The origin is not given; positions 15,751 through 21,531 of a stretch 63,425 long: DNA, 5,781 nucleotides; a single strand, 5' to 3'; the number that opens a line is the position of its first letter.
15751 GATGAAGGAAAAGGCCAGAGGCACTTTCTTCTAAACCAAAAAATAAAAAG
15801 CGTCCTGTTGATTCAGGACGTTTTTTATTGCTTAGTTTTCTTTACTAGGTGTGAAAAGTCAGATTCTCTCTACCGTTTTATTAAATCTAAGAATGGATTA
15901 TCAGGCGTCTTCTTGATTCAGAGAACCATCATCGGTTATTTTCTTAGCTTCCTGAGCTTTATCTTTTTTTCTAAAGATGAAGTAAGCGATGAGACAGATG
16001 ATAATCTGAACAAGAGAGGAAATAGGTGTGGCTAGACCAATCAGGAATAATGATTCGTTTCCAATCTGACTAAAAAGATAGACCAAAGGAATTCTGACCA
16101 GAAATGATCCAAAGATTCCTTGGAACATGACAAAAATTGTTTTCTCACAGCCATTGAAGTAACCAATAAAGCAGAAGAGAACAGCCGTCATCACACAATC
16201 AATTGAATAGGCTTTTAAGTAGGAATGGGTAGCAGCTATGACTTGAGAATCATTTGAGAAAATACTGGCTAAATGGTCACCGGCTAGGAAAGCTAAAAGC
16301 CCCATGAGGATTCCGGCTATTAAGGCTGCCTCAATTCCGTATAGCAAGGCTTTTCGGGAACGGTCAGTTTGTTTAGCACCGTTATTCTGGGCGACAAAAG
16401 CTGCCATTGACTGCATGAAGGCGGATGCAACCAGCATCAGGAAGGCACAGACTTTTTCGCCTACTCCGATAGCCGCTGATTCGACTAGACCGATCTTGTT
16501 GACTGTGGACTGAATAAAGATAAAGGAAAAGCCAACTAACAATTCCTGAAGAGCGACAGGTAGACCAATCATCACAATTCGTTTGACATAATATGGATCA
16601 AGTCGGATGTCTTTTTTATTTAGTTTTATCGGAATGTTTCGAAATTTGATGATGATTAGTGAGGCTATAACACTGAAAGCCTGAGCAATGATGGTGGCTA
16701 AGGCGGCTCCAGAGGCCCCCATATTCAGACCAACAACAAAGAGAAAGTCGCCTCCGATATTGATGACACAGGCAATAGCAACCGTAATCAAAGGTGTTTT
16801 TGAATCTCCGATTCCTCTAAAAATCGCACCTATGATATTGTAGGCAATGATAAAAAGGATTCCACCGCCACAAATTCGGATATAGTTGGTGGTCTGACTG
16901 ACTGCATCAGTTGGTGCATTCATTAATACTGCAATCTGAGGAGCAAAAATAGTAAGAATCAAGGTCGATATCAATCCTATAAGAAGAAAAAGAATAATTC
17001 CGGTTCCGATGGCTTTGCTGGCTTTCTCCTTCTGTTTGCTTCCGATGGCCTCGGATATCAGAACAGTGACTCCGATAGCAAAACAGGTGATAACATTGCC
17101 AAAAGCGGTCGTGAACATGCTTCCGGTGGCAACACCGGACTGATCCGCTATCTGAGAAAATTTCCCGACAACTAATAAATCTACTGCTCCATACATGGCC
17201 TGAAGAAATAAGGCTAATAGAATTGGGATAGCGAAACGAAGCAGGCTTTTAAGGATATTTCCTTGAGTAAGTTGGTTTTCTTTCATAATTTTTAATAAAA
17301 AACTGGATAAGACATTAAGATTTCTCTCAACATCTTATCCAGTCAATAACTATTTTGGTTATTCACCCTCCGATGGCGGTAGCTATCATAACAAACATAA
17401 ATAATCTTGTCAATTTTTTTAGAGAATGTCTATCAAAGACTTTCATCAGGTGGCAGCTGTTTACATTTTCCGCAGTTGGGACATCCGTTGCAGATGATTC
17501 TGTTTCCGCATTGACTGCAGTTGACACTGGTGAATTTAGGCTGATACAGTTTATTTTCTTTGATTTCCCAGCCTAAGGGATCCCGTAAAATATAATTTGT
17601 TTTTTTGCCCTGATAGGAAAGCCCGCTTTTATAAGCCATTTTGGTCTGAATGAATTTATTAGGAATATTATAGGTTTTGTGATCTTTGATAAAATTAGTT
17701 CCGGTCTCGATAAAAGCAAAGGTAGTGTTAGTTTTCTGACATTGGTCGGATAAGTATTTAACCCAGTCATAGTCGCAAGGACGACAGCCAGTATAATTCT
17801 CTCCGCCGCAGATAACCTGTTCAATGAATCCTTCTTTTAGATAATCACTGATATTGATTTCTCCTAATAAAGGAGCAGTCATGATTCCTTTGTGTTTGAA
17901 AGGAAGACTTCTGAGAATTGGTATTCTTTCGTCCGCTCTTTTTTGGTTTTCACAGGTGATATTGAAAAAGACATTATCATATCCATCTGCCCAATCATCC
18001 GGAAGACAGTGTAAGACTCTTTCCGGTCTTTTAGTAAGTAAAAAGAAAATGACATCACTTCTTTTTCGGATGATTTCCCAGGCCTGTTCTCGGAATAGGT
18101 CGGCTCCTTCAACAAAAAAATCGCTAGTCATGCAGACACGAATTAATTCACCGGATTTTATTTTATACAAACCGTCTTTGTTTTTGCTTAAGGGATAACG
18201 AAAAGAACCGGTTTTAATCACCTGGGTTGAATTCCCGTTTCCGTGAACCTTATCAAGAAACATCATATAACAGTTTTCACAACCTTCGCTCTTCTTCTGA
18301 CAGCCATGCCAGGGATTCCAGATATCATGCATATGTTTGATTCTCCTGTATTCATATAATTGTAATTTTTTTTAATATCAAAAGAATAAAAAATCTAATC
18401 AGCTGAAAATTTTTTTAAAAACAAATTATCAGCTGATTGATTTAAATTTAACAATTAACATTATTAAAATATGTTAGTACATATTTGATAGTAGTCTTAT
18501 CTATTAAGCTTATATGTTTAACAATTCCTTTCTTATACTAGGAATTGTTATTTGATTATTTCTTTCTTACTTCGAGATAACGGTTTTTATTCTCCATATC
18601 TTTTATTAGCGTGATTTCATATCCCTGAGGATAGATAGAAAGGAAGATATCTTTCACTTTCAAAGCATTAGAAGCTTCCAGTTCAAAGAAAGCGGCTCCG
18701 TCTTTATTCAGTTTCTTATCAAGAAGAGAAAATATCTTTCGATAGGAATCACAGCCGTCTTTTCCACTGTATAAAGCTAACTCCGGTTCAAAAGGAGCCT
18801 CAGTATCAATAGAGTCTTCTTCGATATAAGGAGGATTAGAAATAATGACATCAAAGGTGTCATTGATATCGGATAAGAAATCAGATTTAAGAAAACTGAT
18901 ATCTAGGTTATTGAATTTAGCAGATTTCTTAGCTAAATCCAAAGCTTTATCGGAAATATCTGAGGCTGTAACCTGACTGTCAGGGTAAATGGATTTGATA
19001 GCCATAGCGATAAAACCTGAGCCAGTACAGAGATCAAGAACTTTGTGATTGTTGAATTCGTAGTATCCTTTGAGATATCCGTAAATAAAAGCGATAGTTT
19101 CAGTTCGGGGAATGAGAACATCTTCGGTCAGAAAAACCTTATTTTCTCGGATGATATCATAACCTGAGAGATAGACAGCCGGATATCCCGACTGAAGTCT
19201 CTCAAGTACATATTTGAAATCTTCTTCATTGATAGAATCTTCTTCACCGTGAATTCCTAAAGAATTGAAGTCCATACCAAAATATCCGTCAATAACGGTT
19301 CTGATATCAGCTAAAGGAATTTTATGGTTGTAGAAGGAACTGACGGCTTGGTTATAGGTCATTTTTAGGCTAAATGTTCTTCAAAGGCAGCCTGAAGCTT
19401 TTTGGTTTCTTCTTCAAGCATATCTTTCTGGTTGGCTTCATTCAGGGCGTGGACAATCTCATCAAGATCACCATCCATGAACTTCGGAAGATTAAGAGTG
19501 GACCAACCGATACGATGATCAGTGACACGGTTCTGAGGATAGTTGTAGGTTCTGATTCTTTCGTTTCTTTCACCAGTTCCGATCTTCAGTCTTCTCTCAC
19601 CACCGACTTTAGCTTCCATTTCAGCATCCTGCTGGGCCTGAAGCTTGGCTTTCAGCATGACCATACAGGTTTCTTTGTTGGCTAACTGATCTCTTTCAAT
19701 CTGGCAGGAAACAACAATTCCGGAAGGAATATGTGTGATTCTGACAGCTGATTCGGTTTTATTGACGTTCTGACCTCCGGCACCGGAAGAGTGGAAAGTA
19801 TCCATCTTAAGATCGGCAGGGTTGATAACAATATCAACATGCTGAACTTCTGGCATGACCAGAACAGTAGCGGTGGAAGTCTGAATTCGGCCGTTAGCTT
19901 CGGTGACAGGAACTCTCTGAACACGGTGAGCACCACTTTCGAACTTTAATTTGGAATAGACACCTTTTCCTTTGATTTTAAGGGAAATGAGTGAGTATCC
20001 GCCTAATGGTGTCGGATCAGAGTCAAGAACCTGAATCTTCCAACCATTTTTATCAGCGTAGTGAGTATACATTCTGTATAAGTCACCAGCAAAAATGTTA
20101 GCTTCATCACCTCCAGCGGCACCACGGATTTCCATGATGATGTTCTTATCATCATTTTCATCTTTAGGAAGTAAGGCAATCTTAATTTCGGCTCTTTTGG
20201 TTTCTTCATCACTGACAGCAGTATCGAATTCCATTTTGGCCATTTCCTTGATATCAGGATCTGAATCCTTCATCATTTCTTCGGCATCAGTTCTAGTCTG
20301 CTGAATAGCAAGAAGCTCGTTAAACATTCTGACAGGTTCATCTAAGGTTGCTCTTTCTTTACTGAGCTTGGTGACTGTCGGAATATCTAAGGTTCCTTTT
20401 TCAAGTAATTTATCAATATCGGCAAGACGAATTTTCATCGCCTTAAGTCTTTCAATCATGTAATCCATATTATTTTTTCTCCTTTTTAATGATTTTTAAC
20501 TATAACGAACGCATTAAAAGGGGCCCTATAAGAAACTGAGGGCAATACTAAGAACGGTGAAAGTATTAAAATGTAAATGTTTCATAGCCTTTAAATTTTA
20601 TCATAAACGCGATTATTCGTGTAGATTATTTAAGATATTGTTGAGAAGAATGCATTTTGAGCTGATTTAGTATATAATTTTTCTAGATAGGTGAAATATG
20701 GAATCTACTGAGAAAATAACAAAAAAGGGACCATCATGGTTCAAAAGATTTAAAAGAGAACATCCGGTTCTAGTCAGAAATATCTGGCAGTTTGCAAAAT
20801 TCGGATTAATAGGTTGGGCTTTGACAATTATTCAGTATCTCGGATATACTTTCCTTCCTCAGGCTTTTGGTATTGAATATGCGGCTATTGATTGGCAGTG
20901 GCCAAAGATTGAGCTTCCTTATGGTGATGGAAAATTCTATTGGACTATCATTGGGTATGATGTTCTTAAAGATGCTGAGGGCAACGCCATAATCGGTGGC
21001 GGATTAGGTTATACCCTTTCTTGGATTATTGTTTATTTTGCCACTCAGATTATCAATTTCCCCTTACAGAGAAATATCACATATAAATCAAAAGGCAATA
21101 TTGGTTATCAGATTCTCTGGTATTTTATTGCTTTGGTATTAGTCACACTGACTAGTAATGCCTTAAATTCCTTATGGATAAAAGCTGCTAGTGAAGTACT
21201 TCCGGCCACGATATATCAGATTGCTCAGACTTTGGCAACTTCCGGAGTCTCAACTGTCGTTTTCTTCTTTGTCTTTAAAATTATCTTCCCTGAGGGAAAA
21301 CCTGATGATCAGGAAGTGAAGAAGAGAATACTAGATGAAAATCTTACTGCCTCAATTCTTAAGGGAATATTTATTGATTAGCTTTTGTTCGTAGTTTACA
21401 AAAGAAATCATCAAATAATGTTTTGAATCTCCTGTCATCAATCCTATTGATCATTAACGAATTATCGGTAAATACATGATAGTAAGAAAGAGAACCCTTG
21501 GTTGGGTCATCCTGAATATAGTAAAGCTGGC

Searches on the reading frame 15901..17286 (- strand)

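Call 78: search_protein_families(library=pfam, proteins=[window:15901-17286:-], max_evalue=0.00001)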
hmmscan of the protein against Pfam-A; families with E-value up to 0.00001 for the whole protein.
window:15901-17286:- (461 aa): 2 families
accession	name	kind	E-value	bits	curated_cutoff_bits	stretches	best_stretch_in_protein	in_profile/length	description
PF01554.23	MatE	-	4.9e-48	163.3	24.9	2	21-181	1-160/161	MatE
PF03023.19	MurJ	-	8.7e-10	38.2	27.4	1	74-218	256-404/451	Lipid II flippase MurJ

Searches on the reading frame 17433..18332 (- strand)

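Call 78: search_protein_families(library=pfam, proteins=[window:17433-18332:-], max_evalue=0.00001)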
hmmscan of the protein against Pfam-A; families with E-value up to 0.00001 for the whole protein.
window:17433-18332:- (299 aa): 1 family
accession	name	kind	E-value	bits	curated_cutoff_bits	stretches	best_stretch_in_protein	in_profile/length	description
PF07505.17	DUF5131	-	3e-39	135.4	28.9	1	3-217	9-222/243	Protein of unknown function (DUF5131)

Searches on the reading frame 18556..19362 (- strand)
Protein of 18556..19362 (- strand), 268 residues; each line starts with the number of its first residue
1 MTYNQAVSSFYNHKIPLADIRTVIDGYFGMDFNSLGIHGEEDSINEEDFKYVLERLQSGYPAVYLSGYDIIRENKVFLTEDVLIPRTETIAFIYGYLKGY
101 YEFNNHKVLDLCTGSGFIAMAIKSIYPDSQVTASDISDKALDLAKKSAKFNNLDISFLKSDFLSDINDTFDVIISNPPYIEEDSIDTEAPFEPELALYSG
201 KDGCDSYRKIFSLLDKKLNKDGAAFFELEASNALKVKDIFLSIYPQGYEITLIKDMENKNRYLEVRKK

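Call 78: search_protein_families(library=pfam, proteins=[window:18556-19362:-], max_evalue=0.00001)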
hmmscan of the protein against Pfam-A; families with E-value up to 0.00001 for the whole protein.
window:18556-19362:- (268 aa): 6 families
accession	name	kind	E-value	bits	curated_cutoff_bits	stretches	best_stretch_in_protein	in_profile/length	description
PF05175.20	MTS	-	2e-17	63.8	23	1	104-187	31-116/170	Methyltransferase small domain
PF13847.12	Methyltransf_31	-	2.4e-11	44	27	1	104-261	3-127/145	Methyltransferase domain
PF13649.12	Methyltransf_25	-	1.9e-10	41.8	27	1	108-176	1-71/97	Methyltransferase domain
PF06325.19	PrmA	-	1.7e-07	31.5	22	1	104-176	161-233/296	Ribosomal protein L11 methyltransferase (PrmA)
PF07669.17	Eco57I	-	6.7e-07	30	25.3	1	141-207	50-113/171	Eco57I restriction-modification methylase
PF08241.18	Methyltransf_11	-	6.1e-06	27.2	21.2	0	109-176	1-67/95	Methyltransferase domain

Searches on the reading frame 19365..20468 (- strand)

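Call 78: search_protein_families(library=pfam, proteins=[window:19365-20468:-], max_evalue=0.00001)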
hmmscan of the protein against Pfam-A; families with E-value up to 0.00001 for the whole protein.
window:19365-20468:- (367 aa): 2 families
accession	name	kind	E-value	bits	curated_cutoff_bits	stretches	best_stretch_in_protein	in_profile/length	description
PF03462.23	PCRF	-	5.3e-63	212.8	24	1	14-202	4-194/194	PCRF domain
PF00472.26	RF-1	-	3.1e-40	137.2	35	1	210-319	2-116/116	RF-1 domain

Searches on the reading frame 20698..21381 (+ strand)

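Call 78: search_protein_families(library=pfam, proteins=[window:20698-21381:+], max_evalue=0.00001)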
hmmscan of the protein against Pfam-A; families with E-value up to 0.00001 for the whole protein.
window:20698-21381:+ (227 aa): 1 family
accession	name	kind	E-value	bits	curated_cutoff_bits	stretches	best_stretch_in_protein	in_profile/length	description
PF04138.20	GtrA_DPMS_TM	-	9.9e-06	26.2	26.1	0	102-195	25-114/117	GtrA/DPMS, transmembrane domain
